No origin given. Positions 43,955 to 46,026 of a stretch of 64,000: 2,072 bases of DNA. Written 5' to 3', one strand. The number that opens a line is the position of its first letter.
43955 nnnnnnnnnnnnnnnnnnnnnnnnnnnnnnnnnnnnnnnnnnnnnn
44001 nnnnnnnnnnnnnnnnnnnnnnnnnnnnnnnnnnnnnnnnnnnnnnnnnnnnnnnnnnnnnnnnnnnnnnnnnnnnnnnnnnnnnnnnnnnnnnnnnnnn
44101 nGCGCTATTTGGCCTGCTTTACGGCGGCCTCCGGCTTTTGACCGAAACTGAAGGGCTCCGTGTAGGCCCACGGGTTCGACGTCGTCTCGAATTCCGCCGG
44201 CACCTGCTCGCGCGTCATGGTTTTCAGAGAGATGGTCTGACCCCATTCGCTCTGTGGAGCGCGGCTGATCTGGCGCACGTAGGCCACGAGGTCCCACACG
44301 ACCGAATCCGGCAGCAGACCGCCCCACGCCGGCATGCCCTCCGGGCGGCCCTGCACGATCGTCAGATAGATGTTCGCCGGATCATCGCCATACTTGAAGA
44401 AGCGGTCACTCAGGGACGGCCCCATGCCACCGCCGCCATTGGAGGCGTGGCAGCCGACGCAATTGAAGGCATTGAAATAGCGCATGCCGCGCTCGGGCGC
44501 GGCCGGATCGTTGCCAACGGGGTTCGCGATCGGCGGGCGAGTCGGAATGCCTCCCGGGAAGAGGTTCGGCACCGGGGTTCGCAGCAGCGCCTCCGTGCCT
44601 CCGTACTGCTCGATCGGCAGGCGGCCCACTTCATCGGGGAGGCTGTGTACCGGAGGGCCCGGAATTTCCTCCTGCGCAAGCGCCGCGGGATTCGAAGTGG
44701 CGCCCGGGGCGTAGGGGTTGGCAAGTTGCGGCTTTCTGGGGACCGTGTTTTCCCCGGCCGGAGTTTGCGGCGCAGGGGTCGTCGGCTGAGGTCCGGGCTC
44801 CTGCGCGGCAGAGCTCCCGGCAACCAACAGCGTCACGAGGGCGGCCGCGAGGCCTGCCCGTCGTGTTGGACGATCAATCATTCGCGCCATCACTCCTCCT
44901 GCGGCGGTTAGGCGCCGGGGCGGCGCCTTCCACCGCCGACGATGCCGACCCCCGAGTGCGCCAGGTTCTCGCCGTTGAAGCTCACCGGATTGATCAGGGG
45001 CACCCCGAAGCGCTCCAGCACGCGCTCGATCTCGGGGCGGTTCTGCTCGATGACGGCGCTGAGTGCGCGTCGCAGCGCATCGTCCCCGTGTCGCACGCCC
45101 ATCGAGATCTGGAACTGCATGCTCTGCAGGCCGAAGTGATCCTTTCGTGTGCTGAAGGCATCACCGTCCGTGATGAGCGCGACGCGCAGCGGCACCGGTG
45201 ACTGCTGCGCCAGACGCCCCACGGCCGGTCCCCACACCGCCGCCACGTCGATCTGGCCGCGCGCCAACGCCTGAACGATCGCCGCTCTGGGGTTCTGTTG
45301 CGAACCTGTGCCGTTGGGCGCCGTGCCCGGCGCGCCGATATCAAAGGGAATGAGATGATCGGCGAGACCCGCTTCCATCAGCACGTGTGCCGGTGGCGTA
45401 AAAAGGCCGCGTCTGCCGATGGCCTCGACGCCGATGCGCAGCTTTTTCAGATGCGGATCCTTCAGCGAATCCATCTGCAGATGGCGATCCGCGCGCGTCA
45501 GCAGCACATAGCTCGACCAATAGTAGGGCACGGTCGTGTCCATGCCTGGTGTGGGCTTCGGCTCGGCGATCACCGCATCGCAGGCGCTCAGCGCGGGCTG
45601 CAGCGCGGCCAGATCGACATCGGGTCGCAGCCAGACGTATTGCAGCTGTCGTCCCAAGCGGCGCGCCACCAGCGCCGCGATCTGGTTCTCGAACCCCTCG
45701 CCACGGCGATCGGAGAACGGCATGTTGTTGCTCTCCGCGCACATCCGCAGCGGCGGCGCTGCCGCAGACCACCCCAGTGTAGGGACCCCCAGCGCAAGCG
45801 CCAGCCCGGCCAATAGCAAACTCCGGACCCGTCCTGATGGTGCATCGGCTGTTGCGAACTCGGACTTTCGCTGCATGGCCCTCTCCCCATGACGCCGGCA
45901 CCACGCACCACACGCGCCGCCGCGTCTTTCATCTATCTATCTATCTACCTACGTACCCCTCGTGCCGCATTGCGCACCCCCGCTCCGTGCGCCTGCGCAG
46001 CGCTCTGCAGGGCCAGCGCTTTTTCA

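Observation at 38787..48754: Nine-gene operon that hard-wires a PQQ (XoxF-like) dehydrogenase to its own dedicated cytochrome c oxidase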

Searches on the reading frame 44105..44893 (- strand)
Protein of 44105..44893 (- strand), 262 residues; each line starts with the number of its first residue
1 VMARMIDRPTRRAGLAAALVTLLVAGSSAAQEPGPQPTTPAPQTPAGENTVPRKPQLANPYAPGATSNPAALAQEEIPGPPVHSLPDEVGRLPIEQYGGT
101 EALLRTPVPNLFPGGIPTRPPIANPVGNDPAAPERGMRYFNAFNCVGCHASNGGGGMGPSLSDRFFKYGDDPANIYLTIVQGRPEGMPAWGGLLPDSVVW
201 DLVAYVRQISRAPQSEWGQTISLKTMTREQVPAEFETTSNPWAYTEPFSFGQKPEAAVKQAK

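Call 4: search_protein_families(library=pfam, proteins=[window:44105-44893:-], max_evalue=0.01)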
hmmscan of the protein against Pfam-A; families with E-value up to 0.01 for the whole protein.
window:44105-44893:- (262 aa): 2 families
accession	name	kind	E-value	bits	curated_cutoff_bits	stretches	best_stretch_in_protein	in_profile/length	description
PF13442.11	Cytochrome_CBB3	-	6.1e-13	49.3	27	1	132-206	2-68/68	Cytochrome C oxidase, cbb3-type, subunit III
PF00034.26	Cytochrom_C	-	4.3e-06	28.4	21.3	1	134-209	2-89/90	Cytochrome c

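Call 5: search_protein_families(library=ncbifam, proteins=[window:44105-44893:-], max_evalue=0.01)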
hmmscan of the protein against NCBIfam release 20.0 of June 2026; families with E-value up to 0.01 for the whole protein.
window:44105-44893:- (262 aa): 5 families
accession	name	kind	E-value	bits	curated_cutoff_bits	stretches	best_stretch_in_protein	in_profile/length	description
TIGR00782.1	ccoP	equivalog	3.7e-13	49.4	179.95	1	128-210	198-282/285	cytochrome-c oxidase, cbb3-type subunit III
NF011054.0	PRK14486.1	equivalog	1.2e-09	38.1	447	1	122-210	204-291/294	putative bifunctional cbb3-type cytochrome c oxidase subunit II/cytochrome c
TIGR03872.1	cytochrome_MoxG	equivalog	4.8e-06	26.7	147.8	1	132-215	43-127/133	cytochrome c(L), periplasmic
NF045773.1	cytochro_C550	exception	0.0004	20.3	125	1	142-201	57-111/118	cytochrome c550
NF045774.1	cytochro_C551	exception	0.0054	16.7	118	1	143-188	48-90/110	cytochrome c551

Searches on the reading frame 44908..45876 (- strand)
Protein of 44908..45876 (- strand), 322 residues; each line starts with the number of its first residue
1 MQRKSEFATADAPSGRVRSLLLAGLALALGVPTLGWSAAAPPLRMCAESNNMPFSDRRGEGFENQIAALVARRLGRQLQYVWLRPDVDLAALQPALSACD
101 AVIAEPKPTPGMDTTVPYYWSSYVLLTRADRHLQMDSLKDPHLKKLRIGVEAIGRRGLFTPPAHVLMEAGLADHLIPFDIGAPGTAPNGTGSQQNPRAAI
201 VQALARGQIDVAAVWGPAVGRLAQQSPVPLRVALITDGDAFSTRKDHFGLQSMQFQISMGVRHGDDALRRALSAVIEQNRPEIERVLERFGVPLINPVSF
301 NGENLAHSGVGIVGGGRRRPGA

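Call 4: search_protein_families(library=pfam, proteins=[window:44908-45876:-], max_evalue=0.01)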
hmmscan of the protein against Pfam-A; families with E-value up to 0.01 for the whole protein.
window:44908-45876:- (322 aa): 1 family
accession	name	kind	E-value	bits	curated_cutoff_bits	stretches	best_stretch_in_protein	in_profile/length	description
PF00497.25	SBP_bac_3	-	2.4e-06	27.8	26.4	1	43-280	1-117/132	Bacterial extracellular solute-binding proteins, family 3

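Call 5: search_protein_families(library=ncbifam, proteins=[window:44908-45876:-], max_evalue=0.01)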
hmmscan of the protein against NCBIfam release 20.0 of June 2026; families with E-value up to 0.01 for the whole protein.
window:44908-45876:- (322 aa): 3 families
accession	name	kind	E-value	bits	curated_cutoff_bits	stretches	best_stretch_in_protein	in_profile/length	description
TIGR03871.1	ABC_peri_MoxJ_2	subfamily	4.5e-59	199.9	212.15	1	43-295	2-232/232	quinoprotein dehydrogenase-associated putative ABC transporter substrate-binding protein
TIGR03870.1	ABC_MoxJ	equivalog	1.7e-41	142.4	258.1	1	43-294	2-245/246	methanol oxidation system protein MoxJ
TIGR01729.1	taurine_ABC_bnd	equivalog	0.0017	17.8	304.25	1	199-226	138-165/300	taurine ABC transporter substrate-binding protein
